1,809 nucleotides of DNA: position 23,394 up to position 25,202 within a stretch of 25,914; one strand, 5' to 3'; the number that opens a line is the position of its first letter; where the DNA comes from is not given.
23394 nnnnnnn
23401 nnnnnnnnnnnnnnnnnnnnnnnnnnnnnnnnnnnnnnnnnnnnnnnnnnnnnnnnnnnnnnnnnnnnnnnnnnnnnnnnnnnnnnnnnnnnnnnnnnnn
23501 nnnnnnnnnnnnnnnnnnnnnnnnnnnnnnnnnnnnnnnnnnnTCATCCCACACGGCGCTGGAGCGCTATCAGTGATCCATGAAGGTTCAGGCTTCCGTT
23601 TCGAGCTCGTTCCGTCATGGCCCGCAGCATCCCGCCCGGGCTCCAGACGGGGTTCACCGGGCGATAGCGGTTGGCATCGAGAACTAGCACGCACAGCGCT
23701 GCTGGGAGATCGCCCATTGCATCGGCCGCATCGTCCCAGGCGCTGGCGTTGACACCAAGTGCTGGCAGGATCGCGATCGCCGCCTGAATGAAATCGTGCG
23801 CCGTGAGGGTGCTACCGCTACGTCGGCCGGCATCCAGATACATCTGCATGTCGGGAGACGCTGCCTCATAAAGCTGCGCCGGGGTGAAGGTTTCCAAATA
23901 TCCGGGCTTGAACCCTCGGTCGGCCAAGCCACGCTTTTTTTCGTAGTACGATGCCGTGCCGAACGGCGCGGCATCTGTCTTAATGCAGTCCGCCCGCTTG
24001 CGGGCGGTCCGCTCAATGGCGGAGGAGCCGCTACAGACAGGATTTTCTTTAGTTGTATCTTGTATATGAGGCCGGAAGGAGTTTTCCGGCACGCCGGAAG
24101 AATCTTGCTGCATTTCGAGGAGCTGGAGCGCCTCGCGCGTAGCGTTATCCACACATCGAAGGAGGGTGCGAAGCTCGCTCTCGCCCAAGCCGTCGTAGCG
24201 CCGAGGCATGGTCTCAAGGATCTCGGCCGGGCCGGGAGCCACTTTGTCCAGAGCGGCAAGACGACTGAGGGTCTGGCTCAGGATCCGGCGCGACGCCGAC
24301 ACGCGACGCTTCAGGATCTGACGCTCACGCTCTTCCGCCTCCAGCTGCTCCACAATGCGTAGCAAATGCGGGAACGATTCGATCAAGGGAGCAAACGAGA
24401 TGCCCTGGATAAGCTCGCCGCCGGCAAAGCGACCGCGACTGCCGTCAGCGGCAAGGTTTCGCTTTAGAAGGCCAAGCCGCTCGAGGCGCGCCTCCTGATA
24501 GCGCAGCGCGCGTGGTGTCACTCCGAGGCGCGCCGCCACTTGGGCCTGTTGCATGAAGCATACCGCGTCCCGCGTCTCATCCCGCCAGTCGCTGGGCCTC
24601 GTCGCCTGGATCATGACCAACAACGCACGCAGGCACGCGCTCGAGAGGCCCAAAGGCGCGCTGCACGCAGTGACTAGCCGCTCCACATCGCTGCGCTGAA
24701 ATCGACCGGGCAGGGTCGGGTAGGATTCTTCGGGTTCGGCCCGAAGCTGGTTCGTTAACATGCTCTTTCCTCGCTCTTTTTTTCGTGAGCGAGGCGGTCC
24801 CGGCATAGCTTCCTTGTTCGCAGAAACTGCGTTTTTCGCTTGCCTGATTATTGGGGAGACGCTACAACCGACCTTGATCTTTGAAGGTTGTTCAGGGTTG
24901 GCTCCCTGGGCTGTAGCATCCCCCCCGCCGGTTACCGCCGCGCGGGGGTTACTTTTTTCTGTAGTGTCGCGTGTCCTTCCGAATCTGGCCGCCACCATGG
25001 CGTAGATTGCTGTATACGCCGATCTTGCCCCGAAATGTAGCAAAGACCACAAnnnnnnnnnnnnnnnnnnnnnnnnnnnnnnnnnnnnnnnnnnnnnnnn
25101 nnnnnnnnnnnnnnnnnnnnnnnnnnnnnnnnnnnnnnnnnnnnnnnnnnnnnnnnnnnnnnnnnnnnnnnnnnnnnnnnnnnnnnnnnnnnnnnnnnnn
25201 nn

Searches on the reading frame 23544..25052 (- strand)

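Call 10: search_protein_families(library=pfam, proteins=[window:23544-25052:-], max_evalue=0.01)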
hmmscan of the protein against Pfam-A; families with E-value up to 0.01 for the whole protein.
window:23544-25052:- (502 aa): 2 families
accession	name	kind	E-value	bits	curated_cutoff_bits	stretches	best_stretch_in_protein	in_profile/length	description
PF11800.13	RP-C_C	-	6.7e-17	62.1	32.6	1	394-499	4-101/102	Replication protein C C-terminal region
PF03428.19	RP-C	-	1.9e-14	54.3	24.4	1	101-262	10-171/175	Replication protein C N-terminal domain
